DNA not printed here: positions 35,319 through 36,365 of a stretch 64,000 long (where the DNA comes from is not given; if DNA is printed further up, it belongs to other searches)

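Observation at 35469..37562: Fic (class II) gene overlapping a SWIM zinc-finger gene, directly downstream of tRNA-Asn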

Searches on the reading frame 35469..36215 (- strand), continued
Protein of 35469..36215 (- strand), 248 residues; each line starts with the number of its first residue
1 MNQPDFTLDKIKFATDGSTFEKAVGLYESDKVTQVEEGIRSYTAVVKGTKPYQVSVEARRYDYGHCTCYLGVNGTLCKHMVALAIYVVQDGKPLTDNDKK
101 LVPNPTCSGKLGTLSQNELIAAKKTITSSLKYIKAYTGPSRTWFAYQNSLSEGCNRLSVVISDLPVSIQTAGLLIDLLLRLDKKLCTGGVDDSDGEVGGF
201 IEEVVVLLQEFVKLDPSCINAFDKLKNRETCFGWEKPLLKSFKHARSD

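Call 44: search_protein_families(library=pfam, proteins=[P0122, P0123, P0125, P0148, P0260, P0269, P0162, P0242], max_evalue=0.01)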
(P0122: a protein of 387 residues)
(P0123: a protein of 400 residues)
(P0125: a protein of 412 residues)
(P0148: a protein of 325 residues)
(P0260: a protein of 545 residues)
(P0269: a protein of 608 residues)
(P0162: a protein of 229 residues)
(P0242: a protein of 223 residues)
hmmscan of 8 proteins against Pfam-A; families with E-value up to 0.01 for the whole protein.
P0122 (387 aa): 2 families
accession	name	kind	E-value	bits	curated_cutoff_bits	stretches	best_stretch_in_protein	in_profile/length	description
PF13413.12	HTH_25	-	0.00029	21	24.6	1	314-366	2-59/62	Helix-turn-helix domain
PF12844.13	HTH_19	-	0.0088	16.4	30.2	0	313-365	3-54/64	Helix-turn-helix domain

P0123 (400 aa): 2 families
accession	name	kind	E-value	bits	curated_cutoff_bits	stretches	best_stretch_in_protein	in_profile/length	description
PF11447.13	DUF3201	-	8.5e-09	35.5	25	1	252-340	16-109/153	Protein of unknown function (DUF3201)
PF04434.22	SWIM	-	0.00052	19.9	19.6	1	63-87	12-37/38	SWIM zinc finger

P0125 (412 aa): 1 family
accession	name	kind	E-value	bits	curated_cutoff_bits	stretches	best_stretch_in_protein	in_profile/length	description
PF04434.22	SWIM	-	0.0044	17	19.6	1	71-93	14-37/38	SWIM zinc finger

P0148 (325 aa): 1 family
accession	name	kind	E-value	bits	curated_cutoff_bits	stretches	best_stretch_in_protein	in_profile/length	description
PF04434.22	SWIM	-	0.0022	17.9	19.6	1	122-153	1-33/38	SWIM zinc finger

P0260 (545 aa): 1 family
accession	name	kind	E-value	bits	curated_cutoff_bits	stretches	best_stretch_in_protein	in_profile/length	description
PF04434.22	SWIM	-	2.2e-07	30.7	19.6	1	49-84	1-37/38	SWIM zinc finger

P0269 (608 aa): 4 families
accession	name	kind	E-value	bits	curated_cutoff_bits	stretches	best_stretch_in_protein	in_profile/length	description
PF21810.3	DUF6880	-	8e-10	38.7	27.3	1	204-448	63-328/472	Family of unknown function (DUF6880)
PF04434.22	SWIM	-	0.0004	20.3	19.6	1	89-122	1-33/38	SWIM zinc finger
PF17448.7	YqaH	-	0.0046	17.7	31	0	198-250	28-73/88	Uncharacterized YqaH-like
PF14559.12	TPR_19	-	0.0096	16.7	25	0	388-433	2-47/68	Tetratricopeptide repeat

P0162 (229 aa): 1 family
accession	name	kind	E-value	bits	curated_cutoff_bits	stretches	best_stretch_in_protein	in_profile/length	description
PF04434.22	SWIM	-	1.9e-05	24.5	19.6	1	129-163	1-36/38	SWIM zinc finger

P0242 (223 aa): 1 family
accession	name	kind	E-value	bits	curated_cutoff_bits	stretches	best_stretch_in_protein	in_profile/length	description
PF02371.22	Transposase_20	-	2.5e-17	63.5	21.3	1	92-176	2-86/87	Transposase IS116/IS110/IS902 family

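Call 46: find_encoding_contigs(protein=P0063, flank=7000, max_places=8)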
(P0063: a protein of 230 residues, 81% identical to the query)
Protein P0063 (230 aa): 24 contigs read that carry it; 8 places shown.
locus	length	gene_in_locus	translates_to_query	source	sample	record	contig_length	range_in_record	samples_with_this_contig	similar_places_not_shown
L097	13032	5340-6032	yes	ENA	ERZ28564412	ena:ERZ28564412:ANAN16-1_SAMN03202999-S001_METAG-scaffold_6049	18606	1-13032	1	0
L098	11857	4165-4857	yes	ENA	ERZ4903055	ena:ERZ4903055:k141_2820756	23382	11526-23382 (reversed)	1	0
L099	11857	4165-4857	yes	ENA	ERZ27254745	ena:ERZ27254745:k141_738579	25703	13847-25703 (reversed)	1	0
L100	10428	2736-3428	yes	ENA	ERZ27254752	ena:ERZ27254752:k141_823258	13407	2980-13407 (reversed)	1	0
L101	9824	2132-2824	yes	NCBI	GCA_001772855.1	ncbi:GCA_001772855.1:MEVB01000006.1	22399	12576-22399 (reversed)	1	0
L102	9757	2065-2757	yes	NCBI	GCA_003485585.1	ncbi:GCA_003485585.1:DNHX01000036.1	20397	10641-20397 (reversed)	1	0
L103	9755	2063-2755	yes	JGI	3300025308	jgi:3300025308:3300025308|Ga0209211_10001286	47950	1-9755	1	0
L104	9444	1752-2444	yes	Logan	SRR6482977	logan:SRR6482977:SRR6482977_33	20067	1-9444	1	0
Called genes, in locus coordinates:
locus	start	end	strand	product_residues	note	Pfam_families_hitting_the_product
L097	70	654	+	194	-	-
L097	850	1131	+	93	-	PF12961:DUF3850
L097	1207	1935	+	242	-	PF13455:MUG113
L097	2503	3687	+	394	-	PF09952:AbiEi_2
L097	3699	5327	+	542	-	-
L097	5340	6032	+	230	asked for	-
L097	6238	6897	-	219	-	PF00578:AhpC-TSA, PF08534:Redoxin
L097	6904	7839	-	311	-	PF02683:DsbD_TM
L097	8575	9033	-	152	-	-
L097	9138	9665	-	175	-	PF13462:Thioredoxin_4 (faint)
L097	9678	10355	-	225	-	-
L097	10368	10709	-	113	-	-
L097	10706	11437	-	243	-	-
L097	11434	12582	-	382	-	PF13192:Thioredoxin_3 (faint)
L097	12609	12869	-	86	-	-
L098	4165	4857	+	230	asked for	-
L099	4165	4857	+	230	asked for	-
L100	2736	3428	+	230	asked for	-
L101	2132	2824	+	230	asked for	-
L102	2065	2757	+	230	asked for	-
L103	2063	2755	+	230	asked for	-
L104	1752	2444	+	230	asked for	-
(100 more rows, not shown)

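Call 47: find_related_loci(query=A1, collection=viral_contigs, flank=6000)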
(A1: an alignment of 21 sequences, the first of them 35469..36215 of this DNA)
Query A1 (248 aa) in viral_contigs; peptide patterns used: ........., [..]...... (x = any residue, [..] = any of these).
113 stretches matched a pattern, but none encodes a relative of the query by tblastn (E <= 1e-3).

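Call 67: find_encoding_contigs(protein=P0002, flank=4000, max_places=2)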
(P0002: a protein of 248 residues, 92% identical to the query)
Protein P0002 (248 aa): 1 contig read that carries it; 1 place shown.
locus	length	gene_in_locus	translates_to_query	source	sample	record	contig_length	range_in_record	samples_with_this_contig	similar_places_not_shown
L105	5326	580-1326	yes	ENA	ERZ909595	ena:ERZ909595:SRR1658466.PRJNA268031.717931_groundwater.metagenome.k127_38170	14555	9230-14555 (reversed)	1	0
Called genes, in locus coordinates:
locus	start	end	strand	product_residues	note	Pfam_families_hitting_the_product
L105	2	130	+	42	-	?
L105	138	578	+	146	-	-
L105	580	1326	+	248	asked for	-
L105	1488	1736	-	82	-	-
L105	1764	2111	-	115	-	-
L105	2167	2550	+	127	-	PF24517:CBM96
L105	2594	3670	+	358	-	PF03065:Glyco_hydro_57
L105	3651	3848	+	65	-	-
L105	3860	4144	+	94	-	-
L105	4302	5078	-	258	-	PF01978:TrmB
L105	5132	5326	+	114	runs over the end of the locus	-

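Call 68: find_encoding_contigs(protein=P0006, flank=4000, max_places=2)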
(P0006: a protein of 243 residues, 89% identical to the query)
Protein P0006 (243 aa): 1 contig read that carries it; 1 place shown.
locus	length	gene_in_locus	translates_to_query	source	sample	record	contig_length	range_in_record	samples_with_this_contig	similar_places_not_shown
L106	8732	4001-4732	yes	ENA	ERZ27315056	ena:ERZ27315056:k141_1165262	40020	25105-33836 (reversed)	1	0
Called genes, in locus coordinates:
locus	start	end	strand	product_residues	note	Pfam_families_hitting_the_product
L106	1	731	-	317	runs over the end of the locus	PF00665:rve (weak), PF13683:rve_3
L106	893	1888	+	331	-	PF00665:rve (weak), PF13683:rve_3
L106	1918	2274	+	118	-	-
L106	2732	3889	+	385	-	PF13784:Fic_N, PF02661:Fic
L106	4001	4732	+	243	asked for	-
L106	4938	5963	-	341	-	-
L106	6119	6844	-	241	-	-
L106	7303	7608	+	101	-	-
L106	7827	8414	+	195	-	-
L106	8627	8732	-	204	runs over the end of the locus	PF03412:Peptidase_C39 (faint), PF13529:Peptidase_C39_2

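Call 69: find_encoding_contigs(protein=P0009, flank=4000, max_places=3)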
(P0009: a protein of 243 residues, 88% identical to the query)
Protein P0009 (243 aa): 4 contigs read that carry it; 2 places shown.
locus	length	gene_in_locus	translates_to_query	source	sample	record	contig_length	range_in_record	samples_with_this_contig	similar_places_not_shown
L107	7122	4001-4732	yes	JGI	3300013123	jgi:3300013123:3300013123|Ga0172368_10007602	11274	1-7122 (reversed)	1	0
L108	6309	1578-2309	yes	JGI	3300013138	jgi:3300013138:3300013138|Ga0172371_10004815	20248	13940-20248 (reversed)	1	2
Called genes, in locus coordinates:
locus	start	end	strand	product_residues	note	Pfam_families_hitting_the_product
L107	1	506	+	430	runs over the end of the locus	PF03979:Sigma70_r1_1 (faint), PF00140:Sigma70_r1_2, PF04542:Sigma70_r2, PF04539:Sigma70_r3, PF04545:Sigma70_r4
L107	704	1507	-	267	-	PF13480:Acetyltransf_6 (weak), PF02388:FemAB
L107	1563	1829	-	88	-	PF18893:DUF5652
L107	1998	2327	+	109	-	-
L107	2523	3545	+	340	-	PF13310:Virulence_RhuM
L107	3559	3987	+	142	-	-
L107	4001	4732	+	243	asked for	-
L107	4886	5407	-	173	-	-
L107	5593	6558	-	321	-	PF01467:CTP_transf_like (weak), PF04019:DUF359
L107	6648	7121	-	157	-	?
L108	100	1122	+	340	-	PF13310:Virulence_RhuM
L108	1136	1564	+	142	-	-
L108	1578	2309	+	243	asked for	-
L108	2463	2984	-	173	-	-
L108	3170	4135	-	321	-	PF01467:CTP_transf_like (weak), PF04019:DUF359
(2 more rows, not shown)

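Call 84: search_protein_families(library=phrogs, proteins=[window:35469-36215:-, L003:5559-5996:+], max_evalue=0.001)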
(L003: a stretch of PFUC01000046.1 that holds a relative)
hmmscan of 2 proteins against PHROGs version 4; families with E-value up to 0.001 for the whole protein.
window:35469-36215:- (248 aa): 0 families

L003:5559-5996:+ (146 aa): 0 families

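Call 85: search_dna_similar(query=window:35469-36215:-, collection=phages, mode=protein, max_evalue=0.001, max_rows=10)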
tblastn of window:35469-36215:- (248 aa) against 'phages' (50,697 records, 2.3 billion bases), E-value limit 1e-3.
No match.

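Call 86: search_protein_families(library=pfam, alignment_id=A1, max_evalue=0.01)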
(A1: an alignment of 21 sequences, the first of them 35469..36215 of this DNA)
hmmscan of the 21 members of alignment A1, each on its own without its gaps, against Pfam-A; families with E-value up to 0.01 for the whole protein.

A. member 1, window:35469-36215:- (248 aa): 1 family
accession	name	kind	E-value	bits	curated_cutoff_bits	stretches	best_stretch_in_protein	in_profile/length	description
PF04434.22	SWIM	-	0.0014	18.6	19.6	1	65-86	14-36/38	SWIM zinc finger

B. families by the number of members that match (of 21 scanned): 1 family
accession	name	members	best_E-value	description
PF04434.22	SWIM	19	1.8e-06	SWIM zinc finger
